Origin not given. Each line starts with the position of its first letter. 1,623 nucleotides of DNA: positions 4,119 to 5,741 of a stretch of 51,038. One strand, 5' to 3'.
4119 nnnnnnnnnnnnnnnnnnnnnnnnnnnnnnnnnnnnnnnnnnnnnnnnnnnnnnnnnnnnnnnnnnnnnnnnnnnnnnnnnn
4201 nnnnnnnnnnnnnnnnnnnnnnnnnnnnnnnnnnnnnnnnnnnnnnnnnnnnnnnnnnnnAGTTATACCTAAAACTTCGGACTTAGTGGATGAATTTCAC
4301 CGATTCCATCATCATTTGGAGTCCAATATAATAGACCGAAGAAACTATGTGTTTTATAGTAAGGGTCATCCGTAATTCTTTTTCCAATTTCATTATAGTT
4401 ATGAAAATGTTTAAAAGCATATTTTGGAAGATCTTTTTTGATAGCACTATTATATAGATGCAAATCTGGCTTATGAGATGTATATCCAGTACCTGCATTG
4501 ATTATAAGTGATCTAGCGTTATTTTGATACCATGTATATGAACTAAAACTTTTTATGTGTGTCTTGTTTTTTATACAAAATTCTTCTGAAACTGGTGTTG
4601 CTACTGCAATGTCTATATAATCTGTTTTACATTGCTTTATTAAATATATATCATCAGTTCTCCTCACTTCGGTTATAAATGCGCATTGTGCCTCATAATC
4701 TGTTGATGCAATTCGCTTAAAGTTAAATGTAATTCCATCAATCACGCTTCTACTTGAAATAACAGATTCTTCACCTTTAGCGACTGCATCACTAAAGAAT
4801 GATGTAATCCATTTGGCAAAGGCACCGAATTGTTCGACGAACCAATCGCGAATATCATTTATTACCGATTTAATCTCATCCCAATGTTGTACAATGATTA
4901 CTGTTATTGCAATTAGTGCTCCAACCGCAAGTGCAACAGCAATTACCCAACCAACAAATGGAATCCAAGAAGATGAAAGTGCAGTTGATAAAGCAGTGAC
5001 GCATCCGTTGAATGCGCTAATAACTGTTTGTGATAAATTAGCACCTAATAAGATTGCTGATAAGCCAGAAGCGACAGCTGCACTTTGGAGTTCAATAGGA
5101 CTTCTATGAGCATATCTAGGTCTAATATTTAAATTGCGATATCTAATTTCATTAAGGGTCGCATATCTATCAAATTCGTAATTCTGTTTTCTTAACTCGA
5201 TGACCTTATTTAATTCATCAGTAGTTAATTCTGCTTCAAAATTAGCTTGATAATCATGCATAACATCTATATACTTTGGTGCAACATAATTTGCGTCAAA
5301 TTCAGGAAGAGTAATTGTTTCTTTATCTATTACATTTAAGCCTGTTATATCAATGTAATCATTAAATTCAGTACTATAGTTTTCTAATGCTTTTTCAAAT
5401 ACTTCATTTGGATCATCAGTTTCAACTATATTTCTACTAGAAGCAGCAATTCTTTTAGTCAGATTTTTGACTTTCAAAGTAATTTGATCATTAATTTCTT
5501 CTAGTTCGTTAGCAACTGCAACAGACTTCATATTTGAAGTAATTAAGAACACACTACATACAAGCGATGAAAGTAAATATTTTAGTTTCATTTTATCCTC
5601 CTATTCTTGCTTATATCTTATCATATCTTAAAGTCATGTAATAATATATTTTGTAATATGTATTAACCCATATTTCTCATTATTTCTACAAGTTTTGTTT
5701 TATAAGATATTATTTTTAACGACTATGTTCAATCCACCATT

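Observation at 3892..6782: Toxin/immunity-like array: secreted 440-aa protein plus three paralogous small cytosolic proteins, none assignable to a named family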

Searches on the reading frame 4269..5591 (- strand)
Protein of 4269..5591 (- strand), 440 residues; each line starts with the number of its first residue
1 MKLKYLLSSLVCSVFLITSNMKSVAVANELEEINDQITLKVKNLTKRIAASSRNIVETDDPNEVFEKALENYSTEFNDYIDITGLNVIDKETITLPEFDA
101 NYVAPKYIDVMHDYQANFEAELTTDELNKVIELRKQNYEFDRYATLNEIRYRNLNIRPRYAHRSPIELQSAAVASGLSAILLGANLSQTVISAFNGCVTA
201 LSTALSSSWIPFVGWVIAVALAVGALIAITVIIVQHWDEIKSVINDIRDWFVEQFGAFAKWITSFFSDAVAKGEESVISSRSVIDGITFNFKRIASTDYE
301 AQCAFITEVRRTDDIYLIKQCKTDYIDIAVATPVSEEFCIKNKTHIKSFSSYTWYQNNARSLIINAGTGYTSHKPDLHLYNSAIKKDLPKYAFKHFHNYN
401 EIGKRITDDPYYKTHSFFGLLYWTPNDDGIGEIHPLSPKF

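Call 3: search_protein_families(library=pfam, proteins=[window:4269-5591:-], max_evalue=1)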
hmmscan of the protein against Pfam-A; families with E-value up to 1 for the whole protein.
window:4269-5591:- (440 aa): 2 families
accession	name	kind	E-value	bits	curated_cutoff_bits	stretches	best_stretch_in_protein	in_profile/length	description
PF06738.18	ThrE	-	0.01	15.7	26.3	1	162-232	106-176/241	Putative threonine/serine exporter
PF08234.17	Spindle_Spc25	-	0.066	13.9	22.3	1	285-323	5-41/73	Chromosome segregation protein Spc25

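Call 4: search_protein_families(library=ncbifam, proteins=[window:4269-5591:-], max_evalue=1)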
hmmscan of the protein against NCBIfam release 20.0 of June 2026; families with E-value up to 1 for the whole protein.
window:4269-5591:- (440 aa): 1 family
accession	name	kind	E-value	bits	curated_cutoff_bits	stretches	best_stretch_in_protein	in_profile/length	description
NF047706.1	LIC12611_phage_tail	subfamily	0.0025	16.6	480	1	173-271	363-471/628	LIC12611 family phage tail protein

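Call 5: search_solved_structures(query=window:4269-5591:-, max_evalue=10)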
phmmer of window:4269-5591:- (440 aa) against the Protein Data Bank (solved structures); distinct sequences matched with E-value up to 10: 1.
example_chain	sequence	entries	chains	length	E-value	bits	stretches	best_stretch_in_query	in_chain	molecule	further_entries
6emw_A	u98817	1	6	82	1.1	11.5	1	31-102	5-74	ATP-dependent Clp protease ATP-binding subunit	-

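Call 6: find_homologous_proteins(query=window:4269-5591:-, max_evalue=0.001)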
Query window:4269-5591:- (440 aa): 64 proteins with E <= 0.001 among 8000 candidates.
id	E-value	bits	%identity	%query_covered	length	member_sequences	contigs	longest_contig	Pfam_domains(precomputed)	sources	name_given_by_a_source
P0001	6.0e-291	982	99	100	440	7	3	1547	-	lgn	-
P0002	4.1e-143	496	52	100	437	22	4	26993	-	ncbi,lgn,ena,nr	ncbi:MAG: hypothetical protein PUG55_00550 [Bacillales bacterium]|nr:hypothetical protein [Bacillale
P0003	2.9e-132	460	51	100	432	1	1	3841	-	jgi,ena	-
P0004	1.0e-130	455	49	100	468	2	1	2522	-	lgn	-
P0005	1.4e-128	448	48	100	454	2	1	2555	-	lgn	-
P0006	1.5e-127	444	49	100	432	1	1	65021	-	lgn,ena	-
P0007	1.8e-127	444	49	100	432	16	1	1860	-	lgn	-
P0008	1.8e-126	441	49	100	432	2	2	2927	-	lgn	-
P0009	6.0e-126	439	49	95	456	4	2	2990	-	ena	-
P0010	7.4e-126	439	46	100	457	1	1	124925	-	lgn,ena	-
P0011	6.0e-125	436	48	99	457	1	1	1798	-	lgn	-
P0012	7.3e-125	435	47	100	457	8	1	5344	-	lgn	-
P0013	2.3e-123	430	46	100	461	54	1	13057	-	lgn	-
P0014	7.1e-123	429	46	100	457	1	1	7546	-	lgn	-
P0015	7.0e-121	422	47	100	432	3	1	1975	-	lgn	-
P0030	7.7e-93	330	42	100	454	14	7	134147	-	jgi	jgi:hypothetical protein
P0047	4.7e-78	281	37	100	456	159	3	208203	-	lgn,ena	-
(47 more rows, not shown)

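Call 9: find_encoding_contigs(protein=P0002, flank=6000, max_places=3)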
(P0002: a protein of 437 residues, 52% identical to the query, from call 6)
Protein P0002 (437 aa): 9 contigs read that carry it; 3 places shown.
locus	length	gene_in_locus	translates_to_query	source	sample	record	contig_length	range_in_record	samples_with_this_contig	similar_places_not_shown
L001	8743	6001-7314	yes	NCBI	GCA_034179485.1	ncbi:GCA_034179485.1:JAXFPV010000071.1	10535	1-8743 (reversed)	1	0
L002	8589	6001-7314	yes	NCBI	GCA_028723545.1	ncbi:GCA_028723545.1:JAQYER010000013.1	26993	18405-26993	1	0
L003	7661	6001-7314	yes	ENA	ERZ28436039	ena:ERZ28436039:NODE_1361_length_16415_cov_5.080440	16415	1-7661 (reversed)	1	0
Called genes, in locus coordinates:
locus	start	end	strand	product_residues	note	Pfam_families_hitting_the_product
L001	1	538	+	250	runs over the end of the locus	PF05116:S6PP (faint), PF08282:Hydrolase_3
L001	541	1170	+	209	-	PF00485:PRK, PF13238:AAA_18 (weak)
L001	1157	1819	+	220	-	PF00702:Hydrolase, PF08282:Hydrolase_3 (faint), PF08645:PNK3P (faint), PF12710:HAD (weak), PF13419:HAD_2, PF13242:Hydrolase_like (weak)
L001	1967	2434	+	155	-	-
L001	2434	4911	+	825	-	PF00005:ABC_tran, PF02687:FtsX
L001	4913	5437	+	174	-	PF00293:NUDIX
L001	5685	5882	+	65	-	-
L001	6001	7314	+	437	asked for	-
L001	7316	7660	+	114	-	-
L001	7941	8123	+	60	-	-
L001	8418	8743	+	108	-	PF20586:DUF6788 (weak)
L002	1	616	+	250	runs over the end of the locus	PF05116:S6PP (faint), PF08282:Hydrolase_3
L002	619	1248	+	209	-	PF00485:PRK, PF13238:AAA_18 (weak)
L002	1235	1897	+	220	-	PF00702:Hydrolase, PF08282:Hydrolase_3 (faint), PF08645:PNK3P (faint), PF12710:HAD (weak), PF13419:HAD_2, PF13242:Hydrolase_like (weak)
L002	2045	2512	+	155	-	-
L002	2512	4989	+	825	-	PF00005:ABC_tran, PF02687:FtsX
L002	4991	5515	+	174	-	PF00293:NUDIX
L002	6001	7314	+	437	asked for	-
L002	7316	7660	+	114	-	-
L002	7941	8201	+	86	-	-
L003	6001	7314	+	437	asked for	-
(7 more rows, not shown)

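Call 11: find_encoding_contigs(protein=P0047, flank=6000, max_places=2)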
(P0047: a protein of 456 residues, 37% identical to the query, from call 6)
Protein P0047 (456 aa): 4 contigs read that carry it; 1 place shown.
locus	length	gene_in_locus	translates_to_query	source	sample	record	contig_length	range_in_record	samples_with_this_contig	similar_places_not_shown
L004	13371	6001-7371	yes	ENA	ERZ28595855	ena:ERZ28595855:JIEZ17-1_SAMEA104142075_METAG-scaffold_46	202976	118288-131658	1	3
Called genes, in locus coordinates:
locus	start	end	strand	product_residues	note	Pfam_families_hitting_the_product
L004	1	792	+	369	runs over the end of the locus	PF02086:MethyltransfD12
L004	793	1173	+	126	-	-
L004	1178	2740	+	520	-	PF03235:GmrSD_N, PF07510:GmrSD_C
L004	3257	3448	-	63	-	-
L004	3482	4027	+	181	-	-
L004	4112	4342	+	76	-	PF08713:DNA_alkylation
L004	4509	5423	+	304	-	PF14808:TMEM164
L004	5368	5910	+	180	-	PF01555:N6_N4_Mtase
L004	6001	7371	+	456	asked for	-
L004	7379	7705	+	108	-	-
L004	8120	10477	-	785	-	-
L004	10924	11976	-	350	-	PF00924:MS_channel_2nd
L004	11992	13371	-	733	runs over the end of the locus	-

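Call 12: find_encoding_contigs(protein=P0030, flank=6000, max_places=2)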
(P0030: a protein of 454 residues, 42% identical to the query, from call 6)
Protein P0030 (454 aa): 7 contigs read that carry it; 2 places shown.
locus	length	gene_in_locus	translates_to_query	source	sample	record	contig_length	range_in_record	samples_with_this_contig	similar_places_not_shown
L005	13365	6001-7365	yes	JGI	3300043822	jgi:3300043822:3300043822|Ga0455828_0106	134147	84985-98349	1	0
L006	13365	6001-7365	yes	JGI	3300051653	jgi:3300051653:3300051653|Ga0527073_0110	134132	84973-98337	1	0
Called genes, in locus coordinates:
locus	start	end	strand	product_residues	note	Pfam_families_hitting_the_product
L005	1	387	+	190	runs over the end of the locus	PF10974:DUF2804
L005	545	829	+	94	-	PF10974:DUF2804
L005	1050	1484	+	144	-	PF02381:MraZ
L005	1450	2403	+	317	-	PF01795:Methyltransf_5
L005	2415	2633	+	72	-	-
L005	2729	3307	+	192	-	-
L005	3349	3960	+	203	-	PF14450:FtsA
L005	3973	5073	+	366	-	PF00091:Tubulin, PF12327:FtsZ_C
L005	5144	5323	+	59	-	-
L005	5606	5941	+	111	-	-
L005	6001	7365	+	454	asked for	-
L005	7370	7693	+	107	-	-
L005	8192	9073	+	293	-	-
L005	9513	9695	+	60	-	-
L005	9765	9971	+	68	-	-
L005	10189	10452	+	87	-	-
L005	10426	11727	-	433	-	PF00128:Alpha-amylase, PF14701:hDGE_amylase, PF00128:Alpha-amylase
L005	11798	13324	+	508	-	PF02446:Glyco_hydro_77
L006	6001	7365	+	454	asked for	-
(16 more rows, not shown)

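Call 15: find_related_loci(query=A2, collection=genome_contigs, flank=6000)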
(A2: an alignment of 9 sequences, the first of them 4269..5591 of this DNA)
Query A2 (440 aa) in genome_contigs; peptide patterns used: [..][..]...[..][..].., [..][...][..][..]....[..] (x = any residue, [..] = any of these).
45 stretches matched a pattern; 20 encode a relative of the query (tblastn E <= 1e-3); 20 distinct loci.
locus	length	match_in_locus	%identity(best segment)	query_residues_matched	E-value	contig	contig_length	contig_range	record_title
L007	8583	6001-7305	52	3-440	5e-149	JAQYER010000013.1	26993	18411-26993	MAG: Bacillales bacterium isolate SUG1798 k141_1665107, whole genome shotgun sequence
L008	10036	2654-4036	47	1-440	3e-137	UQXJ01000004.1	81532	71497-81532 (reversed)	uncultured Mollicutes bacterium isolate UMGS732 genome assembly, contig: NODE_34_length_81532_cov_34.093634, whole genom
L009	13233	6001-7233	47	50-434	8e-120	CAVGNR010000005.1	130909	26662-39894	Escherichia coli isolate H07629-L1_cleanbin_000009 genome assembly, contig: Spades_H07629-L1_contig_46, whole genome sho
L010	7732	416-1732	40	1-438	6e-95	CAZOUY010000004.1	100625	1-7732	MAG TPA_asm: uncultured Coprobacillus sp. isolate binchicken_co370_211 genome assembly, contig: NODE_304_length_100625_c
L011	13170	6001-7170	44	41-438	9e-104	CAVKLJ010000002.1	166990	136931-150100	Lachnospiraceae bacterium isolate H07689-L1_cleanbin_000018 genome assembly, contig: Spades_H07689-L1_contig_10, whole g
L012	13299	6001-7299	42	1-428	4e-93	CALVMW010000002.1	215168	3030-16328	MAG: uncultured Bacilli bacterium isolate BRZ_BN__bin7 genome assembly, contig: BRZ_BN__NODE_48_length_215168_cov_178.97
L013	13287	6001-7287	41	1-422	4e-93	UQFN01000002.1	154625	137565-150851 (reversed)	uncultured Mollicutes bacterium isolate UMGS236 genome assembly, contig: NODE_17_length_154625_cov_54.200945, whole geno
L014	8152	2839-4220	49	1-440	6e-106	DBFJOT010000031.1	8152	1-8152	MAG TPA_asm: Candidatus Onthovivens sp. isolate MAG8465 contig31, whole genome shotgun sequence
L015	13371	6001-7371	37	1-438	5e-83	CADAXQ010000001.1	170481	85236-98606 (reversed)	MAG: uncultured Erysipelotrichaceae bacterium isolate RUG13722 genome assembly, contig: RUG13722_asm_1, whole genome sho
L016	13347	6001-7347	35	1-421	1e-82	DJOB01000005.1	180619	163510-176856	MAG TPA_asm: Bacillales bacterium UBA6449 UBA6449_contig_223, whole genome shotgun sequence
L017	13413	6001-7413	36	1-435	3e-82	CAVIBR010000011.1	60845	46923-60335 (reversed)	Bacteroides uniformis isolate H07682-L1_cleanbin_000028 genome assembly, contig: Spades_H07682-L1_contig_270, whole geno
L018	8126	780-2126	36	1-421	2e-82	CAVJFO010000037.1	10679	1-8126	Hallerella sp. isolate G02630-L1_cleanbin_000024 genome assembly, contig: Spades_G02630-L1_contig_3115, whole genome sho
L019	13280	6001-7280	51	1-438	1e-98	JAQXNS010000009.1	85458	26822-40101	MAG: bacterium isolate SUG1359 k141_988476, whole genome shotgun sequence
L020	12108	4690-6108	35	1-438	5e-81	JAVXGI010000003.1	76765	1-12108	MAG: Bacilli bacterium isolate CGS5Y3-bin88 NODE_252_length_76765_cov_19.932812, whole genome shotgun sequence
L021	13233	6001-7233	40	15-421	4e-75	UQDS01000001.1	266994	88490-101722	uncultured Mollicutes bacterium isolate UMGS171 genome assembly, contig: NODE_10_length_266994_cov_5.989251, whole genom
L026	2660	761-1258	25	181-359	3e-7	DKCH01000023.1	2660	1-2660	MAG TPA_asm: Bacillales bacterium UBA6879 UBA6879_contig_378, whole genome shotgun sequence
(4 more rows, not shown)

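Call 21: search_protein_families(library=pfam, proteins=[L026:284-1282:+, L026:1269-1676:+, L002:7316-7660:+, L004:7379-7705:+, L005:7370-7693:+], max_evalue=1)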
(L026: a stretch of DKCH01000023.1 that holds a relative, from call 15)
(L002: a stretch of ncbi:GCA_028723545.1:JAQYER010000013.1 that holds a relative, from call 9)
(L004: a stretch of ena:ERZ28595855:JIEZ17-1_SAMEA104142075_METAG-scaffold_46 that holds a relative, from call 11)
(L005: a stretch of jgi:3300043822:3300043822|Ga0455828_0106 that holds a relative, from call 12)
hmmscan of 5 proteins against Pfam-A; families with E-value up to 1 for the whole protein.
L026:284-1282:+ (332 aa): 8 families
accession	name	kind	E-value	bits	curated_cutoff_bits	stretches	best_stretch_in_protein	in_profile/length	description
PF06103.16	DUF948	-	0.011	16.4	37.2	1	190-257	2-69/89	Bacterial protein of unknown function (DUF948)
PF21693.2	SWT1_3rd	-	0.012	16.1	27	1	47-109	52-109/117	Transcriptional protein SWT1, C-terminal domain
PF05377.16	FlaC_arch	-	0.067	14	27.8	1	141-161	21-41/55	Flagella accessory protein C (FlaC)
PF13664.11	DUF4149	-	0.13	12.9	24.6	1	161-209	13-61/102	Domain of unknown function (DUF4149)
PF11704.13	Folliculin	-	0.15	12.3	23.3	1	203-262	77-136/166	Vesicle coat protein involved in Golgi to plasma membrane transport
PF11026.13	DUF2721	-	0.17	12.2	28.3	1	151-216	57-121/129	Protein of unknown function (DUF2721)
PF04184.18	ST7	-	0.22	10.4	24.3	1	192-261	51-119/533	ST7 protein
PF20990.2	DUF2207_C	-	0.98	9.5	33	0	93-204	60-185/247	Predicted membrane protein (DUF2207) C-terminal domain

L026:1269-1676:+ (135 aa): 0 families

L002:7316-7660:+ (114 aa): 1 family
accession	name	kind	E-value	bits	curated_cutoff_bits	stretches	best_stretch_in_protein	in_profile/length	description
PF14875.11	PIP49_N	-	0.065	13.4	21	1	30-70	36-77/158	N-term cysteine-rich ER, FAM69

L004:7379-7705:+ (108 aa): 0 families

L005:7370-7693:+ (107 aa): 0 families

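Call 35: predict_structure(alignment_id=A3)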
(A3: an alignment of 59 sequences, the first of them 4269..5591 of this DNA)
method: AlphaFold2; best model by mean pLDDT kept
length: 440 residues; sequences in the alignment: 59
mean_pLDDT: 86.4   pTM: 0.80
mean pLDDT of the five models: 86.4, 86.3, 85.1, 84.0, 83.9
residues with pLDDT >= 90: 316; 70-90: 49; 50-70: 40; < 50: 35
segments of 3 or more residues with pLDDT < 50: 18-39, 52-55, 167-172
pLDDT, mean of each block of 10 residues (from residue 1): 63 50 40 46 53 57 89 92 92 91 95 94 89 91 96 92 61 75 94 94 79 77 96 96 96 90 96 95 96 92 92 96 93 97 97 98 98 96 93 97 94 96 96 90
secondary structure, 60 per line:
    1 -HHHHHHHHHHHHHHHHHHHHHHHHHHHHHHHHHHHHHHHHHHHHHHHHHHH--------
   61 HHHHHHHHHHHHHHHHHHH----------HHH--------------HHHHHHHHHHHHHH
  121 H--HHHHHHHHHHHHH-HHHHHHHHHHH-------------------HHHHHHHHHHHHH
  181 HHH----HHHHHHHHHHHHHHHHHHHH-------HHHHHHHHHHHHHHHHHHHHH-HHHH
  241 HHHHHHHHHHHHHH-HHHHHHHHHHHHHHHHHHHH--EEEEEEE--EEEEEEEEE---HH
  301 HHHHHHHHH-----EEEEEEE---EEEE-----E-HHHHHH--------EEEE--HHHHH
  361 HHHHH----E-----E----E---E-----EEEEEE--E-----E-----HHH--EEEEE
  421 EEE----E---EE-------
elements in order: H2-52 H61-79 H107-121 H124-136 H138-148 H168-183 H188-207 H215-235 H237-254 H256-275 E278-284 E287-295 H299-309 E315-321 E325-328 H336-341 E350-353 H356-365 E391-396 E416-423

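Call 37: search_protein_representatives(alignment_id=A3)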
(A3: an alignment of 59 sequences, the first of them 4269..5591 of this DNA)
Query: 59 sequences, 435 profile positions. Proteins with E-value up to 0.001 (for the whole library): 190; up to 1e-10: 97; up to 1e-30: 44. The best 150 are listed.
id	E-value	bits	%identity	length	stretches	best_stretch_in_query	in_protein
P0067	5.8e-174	595.4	-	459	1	1-435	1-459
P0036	9.3e-173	591.4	-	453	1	1-433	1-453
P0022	5.9e-167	572.3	-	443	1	18-435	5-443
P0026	4.4e-164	562.9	-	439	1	3-434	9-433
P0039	6.0e-151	519.6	-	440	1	3-434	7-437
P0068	1.5e-150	518.3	-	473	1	1-433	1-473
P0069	7.0e-146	502.9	-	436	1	6-435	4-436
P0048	3.3e-143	494.0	-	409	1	29-434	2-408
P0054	4.3e-143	493.7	-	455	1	1-434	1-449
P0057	1.6e-141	488.5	-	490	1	1-426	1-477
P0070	1.7e-139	481.8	-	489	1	1-432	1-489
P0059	1.6e-135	468.8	-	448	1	1-431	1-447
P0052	2.9e-134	464.6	-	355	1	90-433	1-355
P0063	1.1e-133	462.7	-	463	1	1-431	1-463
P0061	1.3e-131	455.9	-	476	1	1-430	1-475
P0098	1.3e-28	116.4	-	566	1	92-286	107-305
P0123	1.4e-15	73.5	-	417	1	110-275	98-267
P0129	1.1e-14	70.5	-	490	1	320-390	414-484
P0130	2.1e-14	69.6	-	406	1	108-268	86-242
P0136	4.0e-13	65.4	-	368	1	368-435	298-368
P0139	1.6e-12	63.5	-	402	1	61-272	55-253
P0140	2.6e-12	62.7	-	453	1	48-282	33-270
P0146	2.5e-11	59.5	-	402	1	47-273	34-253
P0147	3.2e-11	59.1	-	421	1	57-296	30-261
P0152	1.7e-10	56.7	-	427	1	51-285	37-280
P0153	2.3e-10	56.3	-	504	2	5-289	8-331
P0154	4.5e-10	55.4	-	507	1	190-269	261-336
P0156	7.2e-10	54.7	-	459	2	1-289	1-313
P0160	4.3e-09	52.1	-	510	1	125-258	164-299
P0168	2.2e-07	46.5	-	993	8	182-267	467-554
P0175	9.8e-07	44.4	-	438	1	47-284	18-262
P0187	1.3e-05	40.6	-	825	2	162-288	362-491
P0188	1.5e-05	40.5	-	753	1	162-304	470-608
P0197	2.2e-05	39.9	-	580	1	153-265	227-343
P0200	3.9e-05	39.1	-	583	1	175-280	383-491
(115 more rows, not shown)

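Call 38: search_protein_families(library=pfam, proteins=[P0098, P0123, P0130, P0139, P0140, P0146, P0147, P0152, P0153, P0154], max_evalue=0.01)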
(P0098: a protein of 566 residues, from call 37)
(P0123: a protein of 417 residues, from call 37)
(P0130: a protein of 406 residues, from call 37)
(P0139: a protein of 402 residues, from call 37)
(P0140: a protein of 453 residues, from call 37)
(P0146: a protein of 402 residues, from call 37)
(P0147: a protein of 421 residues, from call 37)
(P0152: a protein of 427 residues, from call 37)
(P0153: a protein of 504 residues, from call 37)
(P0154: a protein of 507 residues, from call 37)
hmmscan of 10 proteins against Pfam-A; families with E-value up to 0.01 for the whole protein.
P0098 (566 aa): 0 families

P0123 (417 aa): 0 families

P0130 (406 aa): 1 family
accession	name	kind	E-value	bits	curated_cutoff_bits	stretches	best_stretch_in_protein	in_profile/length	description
PF25325.1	EF-hand_EFHB_C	-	0.0019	18.4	27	1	231-276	27-72/75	EFHB C-terminal EF-hand domain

P0139 (402 aa): 0 families

P0140 (453 aa): 1 family
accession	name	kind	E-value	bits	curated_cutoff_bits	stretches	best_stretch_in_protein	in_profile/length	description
PF16342.10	DUF4972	-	0.0047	17.2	28.8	1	5-114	6-107/128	Domain of unknown function (DUF4972)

P0146 (402 aa): 0 families

P0147 (421 aa): 0 families

P0152 (427 aa): 1 family
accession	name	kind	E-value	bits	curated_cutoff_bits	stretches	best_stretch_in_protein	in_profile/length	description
PF04108.17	ATG17_like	-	0.00022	21.3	43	1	52-311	101-283/355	Autophagy protein ATG17-like domain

P0153 (504 aa): 2 families
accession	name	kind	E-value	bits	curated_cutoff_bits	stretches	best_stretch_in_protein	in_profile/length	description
PF01235.23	Na_Ala_symp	-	0.0054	16.5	24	1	202-288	114-194/392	Sodium:alanine symporter family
PF19672.4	DUF6175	-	0.0082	15.7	23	0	284-327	157-200/293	Family of unknown function (DUF6175)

P0154 (507 aa): 0 families
